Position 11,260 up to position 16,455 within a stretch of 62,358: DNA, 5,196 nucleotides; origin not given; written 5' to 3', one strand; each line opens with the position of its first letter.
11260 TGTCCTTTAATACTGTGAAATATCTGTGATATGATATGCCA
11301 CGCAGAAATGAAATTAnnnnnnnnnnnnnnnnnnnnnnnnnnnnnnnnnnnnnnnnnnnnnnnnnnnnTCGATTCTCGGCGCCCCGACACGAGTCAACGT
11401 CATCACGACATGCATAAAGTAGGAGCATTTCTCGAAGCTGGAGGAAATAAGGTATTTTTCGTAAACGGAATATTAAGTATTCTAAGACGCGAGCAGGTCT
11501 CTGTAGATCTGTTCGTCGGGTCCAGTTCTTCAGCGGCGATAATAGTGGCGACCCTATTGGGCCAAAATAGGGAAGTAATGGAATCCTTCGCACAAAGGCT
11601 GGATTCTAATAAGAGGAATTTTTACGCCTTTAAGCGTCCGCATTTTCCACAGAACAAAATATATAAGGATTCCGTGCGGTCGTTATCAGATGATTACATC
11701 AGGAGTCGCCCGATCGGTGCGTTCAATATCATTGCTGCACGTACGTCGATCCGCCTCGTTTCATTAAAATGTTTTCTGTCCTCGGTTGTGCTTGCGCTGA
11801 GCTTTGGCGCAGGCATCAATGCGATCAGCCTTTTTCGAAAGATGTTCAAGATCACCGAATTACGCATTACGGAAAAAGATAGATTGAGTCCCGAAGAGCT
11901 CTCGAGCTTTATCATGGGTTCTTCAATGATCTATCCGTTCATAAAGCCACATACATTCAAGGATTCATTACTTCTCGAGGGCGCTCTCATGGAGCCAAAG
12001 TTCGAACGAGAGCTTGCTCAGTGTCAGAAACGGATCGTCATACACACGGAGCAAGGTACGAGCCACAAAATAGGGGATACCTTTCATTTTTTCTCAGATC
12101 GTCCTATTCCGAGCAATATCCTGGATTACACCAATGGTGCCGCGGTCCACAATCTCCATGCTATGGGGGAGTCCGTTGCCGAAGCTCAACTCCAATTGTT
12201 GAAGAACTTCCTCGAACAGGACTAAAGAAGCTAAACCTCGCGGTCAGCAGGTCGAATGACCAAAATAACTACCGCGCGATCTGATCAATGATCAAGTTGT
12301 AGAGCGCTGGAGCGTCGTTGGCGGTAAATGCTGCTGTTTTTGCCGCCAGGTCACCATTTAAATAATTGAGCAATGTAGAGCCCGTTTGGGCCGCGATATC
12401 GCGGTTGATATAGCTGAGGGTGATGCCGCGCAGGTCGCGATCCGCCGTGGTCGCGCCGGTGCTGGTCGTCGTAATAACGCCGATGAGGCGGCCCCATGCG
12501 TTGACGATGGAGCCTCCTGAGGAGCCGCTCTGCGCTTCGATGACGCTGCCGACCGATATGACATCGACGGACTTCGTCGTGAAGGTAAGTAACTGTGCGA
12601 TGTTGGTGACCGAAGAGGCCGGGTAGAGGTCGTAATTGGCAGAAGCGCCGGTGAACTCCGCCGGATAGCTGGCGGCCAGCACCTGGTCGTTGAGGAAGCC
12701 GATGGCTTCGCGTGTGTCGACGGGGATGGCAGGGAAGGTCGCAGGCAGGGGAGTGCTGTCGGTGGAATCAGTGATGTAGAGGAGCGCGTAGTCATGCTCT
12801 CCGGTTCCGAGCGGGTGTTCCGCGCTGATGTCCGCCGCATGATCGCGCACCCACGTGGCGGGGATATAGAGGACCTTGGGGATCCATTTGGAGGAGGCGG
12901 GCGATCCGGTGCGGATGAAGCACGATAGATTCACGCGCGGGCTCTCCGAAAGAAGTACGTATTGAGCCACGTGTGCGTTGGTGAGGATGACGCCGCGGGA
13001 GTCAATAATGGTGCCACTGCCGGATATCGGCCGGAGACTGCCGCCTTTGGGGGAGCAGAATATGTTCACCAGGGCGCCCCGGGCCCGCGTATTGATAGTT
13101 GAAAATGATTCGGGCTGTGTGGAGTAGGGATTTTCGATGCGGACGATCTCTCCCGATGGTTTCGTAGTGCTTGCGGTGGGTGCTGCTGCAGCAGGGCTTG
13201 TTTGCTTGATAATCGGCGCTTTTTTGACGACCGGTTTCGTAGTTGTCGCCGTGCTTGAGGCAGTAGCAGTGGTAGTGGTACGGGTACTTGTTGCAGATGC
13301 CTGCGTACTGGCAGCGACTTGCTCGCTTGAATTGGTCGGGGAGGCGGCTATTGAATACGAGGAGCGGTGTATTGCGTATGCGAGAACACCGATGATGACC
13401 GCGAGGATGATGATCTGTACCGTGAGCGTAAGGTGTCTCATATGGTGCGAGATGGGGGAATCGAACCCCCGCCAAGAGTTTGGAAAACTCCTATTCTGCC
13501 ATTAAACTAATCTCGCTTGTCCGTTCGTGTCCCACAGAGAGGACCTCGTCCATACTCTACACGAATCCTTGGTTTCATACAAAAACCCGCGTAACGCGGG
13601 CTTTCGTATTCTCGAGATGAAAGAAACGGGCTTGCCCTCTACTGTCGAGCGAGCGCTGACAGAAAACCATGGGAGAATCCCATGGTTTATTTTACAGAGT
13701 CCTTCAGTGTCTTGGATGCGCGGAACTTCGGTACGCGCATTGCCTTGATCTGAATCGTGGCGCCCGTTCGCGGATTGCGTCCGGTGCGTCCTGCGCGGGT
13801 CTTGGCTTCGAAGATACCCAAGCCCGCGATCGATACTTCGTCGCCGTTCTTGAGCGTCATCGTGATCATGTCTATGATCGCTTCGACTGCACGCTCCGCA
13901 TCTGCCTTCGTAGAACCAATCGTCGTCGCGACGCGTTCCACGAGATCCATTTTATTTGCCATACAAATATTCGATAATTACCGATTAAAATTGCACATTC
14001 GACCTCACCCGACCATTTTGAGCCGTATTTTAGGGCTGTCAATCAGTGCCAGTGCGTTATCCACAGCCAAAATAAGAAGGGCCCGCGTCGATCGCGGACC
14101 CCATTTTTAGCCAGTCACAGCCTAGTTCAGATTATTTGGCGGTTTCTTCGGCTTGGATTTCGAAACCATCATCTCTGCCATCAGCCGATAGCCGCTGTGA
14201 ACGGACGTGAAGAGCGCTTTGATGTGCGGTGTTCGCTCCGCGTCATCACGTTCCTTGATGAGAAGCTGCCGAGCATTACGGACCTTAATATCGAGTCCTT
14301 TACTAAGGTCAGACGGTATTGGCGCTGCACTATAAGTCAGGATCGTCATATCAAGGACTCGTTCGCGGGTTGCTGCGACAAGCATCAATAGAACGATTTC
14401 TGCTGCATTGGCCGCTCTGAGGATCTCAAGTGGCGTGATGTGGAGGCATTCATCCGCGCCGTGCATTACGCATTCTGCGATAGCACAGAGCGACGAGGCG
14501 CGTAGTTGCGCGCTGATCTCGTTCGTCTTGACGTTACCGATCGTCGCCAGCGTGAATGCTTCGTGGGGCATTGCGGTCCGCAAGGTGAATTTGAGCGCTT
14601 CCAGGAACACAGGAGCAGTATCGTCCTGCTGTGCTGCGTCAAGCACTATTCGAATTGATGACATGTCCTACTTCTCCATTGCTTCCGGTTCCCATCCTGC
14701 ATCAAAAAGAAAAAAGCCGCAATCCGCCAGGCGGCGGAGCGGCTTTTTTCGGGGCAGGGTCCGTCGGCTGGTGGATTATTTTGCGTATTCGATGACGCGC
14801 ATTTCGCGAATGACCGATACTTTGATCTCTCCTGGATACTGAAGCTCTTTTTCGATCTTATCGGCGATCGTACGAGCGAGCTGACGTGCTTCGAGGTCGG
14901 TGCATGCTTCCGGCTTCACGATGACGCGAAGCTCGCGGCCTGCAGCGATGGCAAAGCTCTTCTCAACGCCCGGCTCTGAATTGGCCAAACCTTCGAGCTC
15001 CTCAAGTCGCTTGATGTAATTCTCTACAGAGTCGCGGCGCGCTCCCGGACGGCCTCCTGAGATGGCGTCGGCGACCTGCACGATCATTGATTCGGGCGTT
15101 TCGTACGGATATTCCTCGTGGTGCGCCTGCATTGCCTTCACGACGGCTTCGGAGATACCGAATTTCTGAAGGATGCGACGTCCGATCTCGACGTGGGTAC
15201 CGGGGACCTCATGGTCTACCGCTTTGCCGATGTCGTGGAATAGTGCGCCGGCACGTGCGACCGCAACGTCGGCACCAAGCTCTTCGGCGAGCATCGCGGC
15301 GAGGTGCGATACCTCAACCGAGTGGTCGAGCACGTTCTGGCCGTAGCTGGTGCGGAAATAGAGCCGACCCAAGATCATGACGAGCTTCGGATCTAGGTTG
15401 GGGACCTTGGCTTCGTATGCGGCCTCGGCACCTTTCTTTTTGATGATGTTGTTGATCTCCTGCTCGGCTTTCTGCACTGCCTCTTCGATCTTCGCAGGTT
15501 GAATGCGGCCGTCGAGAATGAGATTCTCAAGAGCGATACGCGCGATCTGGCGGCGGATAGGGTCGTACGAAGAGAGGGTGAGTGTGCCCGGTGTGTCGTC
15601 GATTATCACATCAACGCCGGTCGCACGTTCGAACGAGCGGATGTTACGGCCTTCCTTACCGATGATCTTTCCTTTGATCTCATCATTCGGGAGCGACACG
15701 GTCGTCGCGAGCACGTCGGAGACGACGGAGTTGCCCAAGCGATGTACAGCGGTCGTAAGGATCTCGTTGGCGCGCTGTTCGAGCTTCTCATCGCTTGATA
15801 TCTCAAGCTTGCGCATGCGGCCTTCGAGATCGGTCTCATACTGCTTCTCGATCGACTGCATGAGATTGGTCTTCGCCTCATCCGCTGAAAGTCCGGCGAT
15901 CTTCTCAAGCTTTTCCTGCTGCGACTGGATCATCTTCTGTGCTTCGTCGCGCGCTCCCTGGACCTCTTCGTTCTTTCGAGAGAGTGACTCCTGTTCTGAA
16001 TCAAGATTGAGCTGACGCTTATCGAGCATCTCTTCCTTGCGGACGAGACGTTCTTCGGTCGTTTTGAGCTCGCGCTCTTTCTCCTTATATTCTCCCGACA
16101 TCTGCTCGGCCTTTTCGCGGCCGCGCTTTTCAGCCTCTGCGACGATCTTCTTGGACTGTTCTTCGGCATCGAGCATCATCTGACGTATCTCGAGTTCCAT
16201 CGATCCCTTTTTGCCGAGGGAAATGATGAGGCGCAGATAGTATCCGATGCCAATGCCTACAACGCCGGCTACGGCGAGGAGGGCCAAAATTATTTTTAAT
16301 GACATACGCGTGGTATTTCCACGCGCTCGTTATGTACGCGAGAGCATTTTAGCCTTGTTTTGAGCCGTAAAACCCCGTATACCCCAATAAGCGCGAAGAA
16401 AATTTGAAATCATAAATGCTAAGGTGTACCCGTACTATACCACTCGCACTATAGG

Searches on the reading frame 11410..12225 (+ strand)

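Call 81: search_protein_families(library=pfam, proteins=[window:11410-12225:+], max_evalue=0.001)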
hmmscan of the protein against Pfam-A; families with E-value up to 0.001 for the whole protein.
window:11410-12225:+ (271 aa): 1 family
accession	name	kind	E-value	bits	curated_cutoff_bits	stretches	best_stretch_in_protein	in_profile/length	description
PF01734.28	Patatin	-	1.6e-07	32.2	27.7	1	8-195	3-183/191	Patatin-like phospholipase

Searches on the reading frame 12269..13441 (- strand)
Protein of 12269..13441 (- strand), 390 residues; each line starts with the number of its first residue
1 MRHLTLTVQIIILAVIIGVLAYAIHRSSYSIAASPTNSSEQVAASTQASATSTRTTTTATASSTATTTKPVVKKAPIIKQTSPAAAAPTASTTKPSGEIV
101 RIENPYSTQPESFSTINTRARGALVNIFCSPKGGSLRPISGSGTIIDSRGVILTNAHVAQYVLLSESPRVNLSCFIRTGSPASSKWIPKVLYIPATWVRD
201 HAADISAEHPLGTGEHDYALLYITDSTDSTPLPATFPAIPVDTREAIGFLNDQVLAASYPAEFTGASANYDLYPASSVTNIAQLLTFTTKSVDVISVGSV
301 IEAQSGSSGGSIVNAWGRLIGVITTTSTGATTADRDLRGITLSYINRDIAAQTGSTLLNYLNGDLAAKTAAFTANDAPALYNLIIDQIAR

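Call 81: search_protein_families(library=pfam, proteins=[window:12269-13441:-], max_evalue=0.001)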
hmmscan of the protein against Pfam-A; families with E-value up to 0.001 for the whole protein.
window:12269-13441:- (390 aa): 1 family
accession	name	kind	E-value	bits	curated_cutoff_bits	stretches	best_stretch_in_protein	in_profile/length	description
PF13365.12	Trypsin_2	-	1.8e-10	42.1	27.6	1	141-322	1-144/144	Trypsin-like peptidase domain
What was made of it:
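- Tried and rejected: The idea that tuf lies elsewhere in the window: ORF 12269-13441 is a trypsin-like peptidase, not EF-Tu (call 81).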

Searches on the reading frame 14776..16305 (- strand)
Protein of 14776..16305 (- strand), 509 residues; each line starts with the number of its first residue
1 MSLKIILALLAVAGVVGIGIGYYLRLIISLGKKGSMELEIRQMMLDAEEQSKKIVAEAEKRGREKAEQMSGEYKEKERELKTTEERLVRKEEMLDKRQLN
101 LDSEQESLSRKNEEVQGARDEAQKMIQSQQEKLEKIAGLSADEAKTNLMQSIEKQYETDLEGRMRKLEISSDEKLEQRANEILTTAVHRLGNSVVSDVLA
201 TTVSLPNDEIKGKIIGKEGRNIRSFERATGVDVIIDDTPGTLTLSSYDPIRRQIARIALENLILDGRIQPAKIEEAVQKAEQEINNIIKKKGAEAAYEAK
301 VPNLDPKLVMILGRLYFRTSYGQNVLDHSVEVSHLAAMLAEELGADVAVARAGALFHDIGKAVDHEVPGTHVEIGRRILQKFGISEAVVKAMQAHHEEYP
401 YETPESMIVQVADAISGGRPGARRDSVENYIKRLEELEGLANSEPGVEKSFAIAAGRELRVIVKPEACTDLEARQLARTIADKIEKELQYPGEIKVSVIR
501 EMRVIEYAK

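Call 81: search_protein_families(library=pfam, proteins=[window:14776-16305:-], max_evalue=0.001)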
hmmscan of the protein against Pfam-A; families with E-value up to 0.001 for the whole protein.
window:14776-16305:- (509 aa): 4 families
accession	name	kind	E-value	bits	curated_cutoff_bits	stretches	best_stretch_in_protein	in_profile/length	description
PF12072.13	RNase_Y_N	-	4.8e-27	95.1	32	1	6-190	2-197/201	RNase Y N-terminal region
PF01966.28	HD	-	1.4e-20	74.2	22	1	325-416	1-114/116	HD domain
PF00013.35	KH_1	-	3.9e-07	30.2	21.5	1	202-259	3-64/66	KH domain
PF08668.18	HDOD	-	0.00031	20.7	22.9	0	324-363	94-134/196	HDOD domain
